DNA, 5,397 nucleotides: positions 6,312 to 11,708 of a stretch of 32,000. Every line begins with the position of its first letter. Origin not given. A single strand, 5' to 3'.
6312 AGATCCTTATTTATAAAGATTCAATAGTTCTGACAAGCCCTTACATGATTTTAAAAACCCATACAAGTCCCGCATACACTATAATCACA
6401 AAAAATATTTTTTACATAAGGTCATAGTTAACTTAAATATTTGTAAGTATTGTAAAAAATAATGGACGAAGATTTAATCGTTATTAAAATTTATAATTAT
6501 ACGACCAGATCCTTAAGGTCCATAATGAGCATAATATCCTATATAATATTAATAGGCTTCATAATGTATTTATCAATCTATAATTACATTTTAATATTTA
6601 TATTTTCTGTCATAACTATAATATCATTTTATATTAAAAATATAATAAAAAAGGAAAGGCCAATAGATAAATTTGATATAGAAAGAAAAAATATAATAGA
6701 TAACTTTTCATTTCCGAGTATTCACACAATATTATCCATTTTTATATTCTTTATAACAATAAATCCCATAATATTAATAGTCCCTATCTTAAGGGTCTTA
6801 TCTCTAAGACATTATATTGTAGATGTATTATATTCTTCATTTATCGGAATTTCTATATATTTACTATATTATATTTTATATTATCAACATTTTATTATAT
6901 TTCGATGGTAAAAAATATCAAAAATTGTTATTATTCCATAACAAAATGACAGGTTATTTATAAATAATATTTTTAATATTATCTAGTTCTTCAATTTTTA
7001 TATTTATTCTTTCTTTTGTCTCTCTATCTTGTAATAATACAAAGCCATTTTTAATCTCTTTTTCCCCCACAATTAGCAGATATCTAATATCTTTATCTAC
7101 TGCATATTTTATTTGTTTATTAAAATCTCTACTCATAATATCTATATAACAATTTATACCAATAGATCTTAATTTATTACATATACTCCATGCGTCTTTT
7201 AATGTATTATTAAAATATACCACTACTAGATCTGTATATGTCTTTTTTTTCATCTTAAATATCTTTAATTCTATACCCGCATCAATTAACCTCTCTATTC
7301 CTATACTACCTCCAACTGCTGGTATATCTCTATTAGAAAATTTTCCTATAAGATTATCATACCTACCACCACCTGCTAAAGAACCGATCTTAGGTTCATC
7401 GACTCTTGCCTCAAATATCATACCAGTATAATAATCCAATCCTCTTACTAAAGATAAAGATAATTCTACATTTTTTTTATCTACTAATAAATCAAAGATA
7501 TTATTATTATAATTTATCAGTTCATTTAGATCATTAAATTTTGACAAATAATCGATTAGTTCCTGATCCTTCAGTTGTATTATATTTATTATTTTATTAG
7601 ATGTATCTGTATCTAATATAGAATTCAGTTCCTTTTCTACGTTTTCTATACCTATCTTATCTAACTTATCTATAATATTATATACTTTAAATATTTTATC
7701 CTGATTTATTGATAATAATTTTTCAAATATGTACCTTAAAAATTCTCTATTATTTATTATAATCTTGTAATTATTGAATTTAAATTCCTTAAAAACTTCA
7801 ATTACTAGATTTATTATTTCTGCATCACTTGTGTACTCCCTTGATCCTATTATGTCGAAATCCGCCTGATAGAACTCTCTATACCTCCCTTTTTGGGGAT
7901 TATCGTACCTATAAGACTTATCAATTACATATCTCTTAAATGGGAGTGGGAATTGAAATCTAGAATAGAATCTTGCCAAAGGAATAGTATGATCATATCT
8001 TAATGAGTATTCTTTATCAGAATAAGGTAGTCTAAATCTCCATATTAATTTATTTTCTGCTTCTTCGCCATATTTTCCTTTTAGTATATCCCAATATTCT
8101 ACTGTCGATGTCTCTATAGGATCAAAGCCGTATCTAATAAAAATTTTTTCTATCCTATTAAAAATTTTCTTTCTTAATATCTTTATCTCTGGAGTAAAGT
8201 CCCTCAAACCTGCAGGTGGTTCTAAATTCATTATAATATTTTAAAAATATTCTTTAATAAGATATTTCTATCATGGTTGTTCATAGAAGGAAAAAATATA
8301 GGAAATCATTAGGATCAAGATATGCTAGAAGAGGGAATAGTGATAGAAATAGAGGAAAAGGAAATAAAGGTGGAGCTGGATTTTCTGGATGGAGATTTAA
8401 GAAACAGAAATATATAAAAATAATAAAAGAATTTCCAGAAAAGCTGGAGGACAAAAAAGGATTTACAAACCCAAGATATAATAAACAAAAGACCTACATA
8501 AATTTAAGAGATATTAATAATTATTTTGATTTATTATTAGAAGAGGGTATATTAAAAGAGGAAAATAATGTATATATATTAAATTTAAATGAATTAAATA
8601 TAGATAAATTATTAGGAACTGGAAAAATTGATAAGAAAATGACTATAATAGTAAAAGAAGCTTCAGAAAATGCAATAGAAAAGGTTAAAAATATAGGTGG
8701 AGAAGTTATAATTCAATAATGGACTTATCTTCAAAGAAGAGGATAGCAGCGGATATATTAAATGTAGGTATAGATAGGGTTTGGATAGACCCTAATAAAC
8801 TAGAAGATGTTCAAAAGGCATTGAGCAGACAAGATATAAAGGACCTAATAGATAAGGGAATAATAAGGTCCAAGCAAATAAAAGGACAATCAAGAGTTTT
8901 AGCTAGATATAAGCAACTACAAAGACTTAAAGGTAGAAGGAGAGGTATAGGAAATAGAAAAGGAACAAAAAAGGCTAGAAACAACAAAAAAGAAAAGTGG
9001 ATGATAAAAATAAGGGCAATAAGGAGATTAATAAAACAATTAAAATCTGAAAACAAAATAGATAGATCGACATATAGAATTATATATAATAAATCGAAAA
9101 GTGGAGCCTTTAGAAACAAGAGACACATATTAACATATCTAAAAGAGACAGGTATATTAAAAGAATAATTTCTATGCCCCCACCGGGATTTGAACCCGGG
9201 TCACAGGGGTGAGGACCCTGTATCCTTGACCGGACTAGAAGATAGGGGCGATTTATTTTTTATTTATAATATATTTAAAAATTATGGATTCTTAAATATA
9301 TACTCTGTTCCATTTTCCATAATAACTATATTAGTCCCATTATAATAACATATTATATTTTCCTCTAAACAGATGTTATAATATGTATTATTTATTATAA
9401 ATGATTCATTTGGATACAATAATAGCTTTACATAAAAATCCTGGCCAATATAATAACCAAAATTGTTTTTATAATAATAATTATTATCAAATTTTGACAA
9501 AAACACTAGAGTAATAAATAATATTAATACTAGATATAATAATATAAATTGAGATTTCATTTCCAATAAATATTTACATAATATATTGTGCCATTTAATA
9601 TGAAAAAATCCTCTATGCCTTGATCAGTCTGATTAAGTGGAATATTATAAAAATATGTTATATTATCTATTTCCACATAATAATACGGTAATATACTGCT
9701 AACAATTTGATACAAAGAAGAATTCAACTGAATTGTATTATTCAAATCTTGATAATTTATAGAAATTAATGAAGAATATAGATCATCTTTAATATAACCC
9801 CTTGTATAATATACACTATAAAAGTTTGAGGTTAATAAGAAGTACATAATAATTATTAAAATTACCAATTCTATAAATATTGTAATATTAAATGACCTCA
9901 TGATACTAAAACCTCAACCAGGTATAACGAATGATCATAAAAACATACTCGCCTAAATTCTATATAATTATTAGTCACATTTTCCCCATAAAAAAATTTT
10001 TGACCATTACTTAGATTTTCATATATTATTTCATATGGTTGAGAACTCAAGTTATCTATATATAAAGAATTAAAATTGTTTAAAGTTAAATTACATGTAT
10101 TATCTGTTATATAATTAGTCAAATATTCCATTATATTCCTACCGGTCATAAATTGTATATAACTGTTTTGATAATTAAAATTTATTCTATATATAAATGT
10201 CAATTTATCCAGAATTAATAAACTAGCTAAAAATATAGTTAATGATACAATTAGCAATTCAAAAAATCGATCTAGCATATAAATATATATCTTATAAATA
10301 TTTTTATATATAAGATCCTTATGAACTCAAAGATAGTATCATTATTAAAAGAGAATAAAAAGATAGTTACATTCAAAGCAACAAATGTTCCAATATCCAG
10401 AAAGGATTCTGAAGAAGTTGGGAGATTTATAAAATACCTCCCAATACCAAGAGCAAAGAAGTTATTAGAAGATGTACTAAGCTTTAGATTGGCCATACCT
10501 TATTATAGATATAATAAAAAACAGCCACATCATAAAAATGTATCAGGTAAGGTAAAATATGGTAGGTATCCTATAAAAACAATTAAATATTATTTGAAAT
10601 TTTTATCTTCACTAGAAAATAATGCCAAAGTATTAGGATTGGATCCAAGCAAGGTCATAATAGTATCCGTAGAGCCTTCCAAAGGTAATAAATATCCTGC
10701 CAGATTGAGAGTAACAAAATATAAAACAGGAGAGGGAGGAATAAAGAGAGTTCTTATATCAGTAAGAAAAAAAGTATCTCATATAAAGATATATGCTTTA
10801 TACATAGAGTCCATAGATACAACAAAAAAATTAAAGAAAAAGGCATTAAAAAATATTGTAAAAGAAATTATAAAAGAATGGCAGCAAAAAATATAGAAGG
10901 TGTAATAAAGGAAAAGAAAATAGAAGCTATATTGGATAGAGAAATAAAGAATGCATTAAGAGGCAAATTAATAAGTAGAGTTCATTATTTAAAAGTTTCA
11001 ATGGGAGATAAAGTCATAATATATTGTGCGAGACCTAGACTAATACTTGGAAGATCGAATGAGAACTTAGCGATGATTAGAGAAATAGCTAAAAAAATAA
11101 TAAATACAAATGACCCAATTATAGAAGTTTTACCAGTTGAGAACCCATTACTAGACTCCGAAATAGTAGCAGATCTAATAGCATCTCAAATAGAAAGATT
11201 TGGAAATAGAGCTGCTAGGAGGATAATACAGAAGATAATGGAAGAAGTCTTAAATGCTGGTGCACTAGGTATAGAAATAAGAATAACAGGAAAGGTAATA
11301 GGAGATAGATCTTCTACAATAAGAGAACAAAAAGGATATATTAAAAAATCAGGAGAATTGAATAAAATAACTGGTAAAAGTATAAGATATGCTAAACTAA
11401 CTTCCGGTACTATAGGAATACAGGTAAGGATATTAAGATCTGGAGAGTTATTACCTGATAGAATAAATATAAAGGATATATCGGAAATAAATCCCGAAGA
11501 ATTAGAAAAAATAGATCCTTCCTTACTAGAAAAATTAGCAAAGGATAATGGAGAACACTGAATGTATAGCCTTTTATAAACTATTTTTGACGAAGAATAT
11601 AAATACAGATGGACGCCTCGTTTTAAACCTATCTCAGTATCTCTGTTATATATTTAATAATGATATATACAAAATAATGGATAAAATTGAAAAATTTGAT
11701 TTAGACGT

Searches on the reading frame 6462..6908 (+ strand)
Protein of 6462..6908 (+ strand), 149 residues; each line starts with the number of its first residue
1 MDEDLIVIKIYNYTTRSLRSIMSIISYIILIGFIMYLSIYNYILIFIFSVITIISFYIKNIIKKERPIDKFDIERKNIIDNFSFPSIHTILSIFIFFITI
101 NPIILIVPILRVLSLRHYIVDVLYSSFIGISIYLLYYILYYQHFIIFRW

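Call 8: search_protein_families(library=pfam, proteins=[window:6462-6908:+], max_evalue=0.01)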
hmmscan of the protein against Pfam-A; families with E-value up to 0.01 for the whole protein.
window:6462-6908:+ (149 aa): 1 family
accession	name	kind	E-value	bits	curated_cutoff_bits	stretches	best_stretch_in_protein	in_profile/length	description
PF01569.27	PAP2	-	1e-06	28.9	27.2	1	46-142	58-127/130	PAP2 superfamily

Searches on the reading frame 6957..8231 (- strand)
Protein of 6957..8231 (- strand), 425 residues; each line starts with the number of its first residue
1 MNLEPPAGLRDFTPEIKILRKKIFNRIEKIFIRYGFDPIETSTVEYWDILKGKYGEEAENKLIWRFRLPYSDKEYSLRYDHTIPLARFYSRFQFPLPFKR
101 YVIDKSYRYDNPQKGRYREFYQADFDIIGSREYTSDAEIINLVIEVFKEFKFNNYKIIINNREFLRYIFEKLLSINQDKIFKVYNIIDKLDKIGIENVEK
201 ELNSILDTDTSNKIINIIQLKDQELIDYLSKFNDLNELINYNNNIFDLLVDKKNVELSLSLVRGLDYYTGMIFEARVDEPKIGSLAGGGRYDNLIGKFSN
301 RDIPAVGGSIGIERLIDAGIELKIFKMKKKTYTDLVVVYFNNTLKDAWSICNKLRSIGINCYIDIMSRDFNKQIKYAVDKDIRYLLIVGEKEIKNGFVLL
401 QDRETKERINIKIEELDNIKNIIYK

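Call 8: search_protein_families(library=pfam, proteins=[window:6957-8231:-], max_evalue=0.01)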
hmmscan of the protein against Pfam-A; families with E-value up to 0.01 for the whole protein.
window:6957-8231:- (425 aa): 4 families
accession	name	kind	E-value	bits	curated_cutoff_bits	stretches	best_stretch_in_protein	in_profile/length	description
PF13393.11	tRNA-synt_His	-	2e-36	126.2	25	1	8-315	1-308/308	Histidyl-tRNA synthetase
PF03129.25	HGTP_anticodon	-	1.5e-13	51.1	21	1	336-416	3-87/94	Anticodon binding domain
PF00587.30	tRNA-synt_2b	-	1.6e-06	28.7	29.3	1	73-173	9-110/179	tRNA synthetase class II core domain (G, H, P, S and T)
PF01409.25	tRNA-synt_2d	-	0.0012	18.8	19.8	1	21-130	20-135/246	tRNA synthetases class II core domain (F)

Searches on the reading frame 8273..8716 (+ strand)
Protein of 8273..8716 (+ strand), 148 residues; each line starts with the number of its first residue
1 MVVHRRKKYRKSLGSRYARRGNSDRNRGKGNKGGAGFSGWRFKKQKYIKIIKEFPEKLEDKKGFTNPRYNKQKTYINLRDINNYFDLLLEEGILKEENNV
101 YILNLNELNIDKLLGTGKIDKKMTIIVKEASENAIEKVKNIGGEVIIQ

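Call 8: search_protein_families(library=pfam, proteins=[window:8273-8716:+], max_evalue=0.01)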
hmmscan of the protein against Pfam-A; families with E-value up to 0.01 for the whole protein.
window:8273-8716:+ (148 aa): 1 family
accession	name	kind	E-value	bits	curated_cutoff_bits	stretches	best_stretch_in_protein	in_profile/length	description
PF00828.25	Ribosomal_L27A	-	3.8e-12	46.9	21.5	1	76-146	2-72/72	Ribosomal proteins 50S-L15, 50S-L18e, 60S-L27A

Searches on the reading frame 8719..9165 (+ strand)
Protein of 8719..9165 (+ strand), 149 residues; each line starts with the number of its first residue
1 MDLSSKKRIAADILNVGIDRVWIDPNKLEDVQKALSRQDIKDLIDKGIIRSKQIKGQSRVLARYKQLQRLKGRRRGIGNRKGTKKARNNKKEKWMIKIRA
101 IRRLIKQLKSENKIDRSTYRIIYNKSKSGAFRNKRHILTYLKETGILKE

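Call 9: search_protein_families(library=pfam, proteins=[window:8719-9165:+], max_evalue=0.01)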
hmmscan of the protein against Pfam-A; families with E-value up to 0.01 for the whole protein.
window:8719-9165:+ (149 aa): 2 families
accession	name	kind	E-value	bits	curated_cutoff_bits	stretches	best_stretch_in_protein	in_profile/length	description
PF25476.1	Ribosomal_L19e_C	-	1.1e-27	96.5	25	1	55-144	1-90/91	Ribosomal protein L19e, C-terminal domain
PF01280.26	Ribosomal_L19e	-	1.1e-20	73.7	25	1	2-53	1-52/53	Ribosomal protein L19e, N-terminal domain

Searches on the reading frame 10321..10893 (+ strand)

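Call 9: search_protein_families(library=pfam, proteins=[window:10321-10893:+], max_evalue=0.01)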
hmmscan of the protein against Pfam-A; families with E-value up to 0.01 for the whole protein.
window:10321-10893:+ (191 aa): 1 family
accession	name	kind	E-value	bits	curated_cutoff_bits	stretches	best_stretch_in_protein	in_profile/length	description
PF00237.24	Ribosomal_L22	-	2.3e-07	31.4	28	1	19-129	2-81/104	Ribosomal protein L22p/L17e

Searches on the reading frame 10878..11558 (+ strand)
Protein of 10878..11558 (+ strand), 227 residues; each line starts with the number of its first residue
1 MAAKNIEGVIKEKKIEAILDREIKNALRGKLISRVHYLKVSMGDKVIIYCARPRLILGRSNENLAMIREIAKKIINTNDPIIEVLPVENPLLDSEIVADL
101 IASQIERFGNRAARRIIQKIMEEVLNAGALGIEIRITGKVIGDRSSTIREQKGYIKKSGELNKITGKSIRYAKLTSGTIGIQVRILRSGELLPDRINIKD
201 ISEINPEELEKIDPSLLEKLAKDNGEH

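Call 9: search_protein_families(library=pfam, proteins=[window:10878-11558:+], max_evalue=0.01)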
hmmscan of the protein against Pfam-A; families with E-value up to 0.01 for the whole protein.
window:10878-11558:+ (227 aa): 2 families
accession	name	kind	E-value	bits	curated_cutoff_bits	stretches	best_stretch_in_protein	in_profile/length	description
PF00189.25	Ribosomal_S3_C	-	8e-11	42.8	34.1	1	101-185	1-83/83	Ribosomal protein S3, C-terminal domain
PF07650.23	KH_2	-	0.00028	21.1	22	1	20-77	7-62/78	KH domain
